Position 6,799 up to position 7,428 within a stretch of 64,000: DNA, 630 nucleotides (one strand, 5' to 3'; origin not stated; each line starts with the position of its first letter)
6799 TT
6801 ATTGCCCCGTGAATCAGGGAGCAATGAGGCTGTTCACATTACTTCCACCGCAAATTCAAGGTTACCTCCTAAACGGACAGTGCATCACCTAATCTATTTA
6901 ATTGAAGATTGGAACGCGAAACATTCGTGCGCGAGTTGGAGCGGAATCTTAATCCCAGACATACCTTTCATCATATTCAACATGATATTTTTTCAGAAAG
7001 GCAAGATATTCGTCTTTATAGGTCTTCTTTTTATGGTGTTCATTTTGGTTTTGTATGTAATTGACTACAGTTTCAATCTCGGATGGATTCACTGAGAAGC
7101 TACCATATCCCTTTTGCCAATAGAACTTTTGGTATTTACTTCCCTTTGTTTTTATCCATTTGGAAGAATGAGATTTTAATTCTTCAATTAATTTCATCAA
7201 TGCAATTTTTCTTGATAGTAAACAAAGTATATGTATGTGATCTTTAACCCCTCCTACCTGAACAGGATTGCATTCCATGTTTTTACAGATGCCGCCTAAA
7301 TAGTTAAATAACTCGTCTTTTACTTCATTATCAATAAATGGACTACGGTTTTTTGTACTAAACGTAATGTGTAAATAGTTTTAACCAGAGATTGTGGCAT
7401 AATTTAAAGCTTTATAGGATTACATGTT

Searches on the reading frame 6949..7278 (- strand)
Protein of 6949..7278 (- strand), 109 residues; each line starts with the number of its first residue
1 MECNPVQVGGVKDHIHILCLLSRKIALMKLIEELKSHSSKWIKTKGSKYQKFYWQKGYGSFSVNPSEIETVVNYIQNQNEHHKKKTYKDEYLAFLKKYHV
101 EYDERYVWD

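Call 69: search_protein_families(library=pfam, proteins=[window:6949-7278:-], max_evalue=0.001)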
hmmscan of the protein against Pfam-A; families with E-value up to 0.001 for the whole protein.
window:6949-7278:- (109 aa): 1 family
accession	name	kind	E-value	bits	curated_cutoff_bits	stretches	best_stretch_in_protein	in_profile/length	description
PF01797.21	Y1_Tnp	-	1.6e-16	61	23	1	3-78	41-121/121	Transposase IS200 like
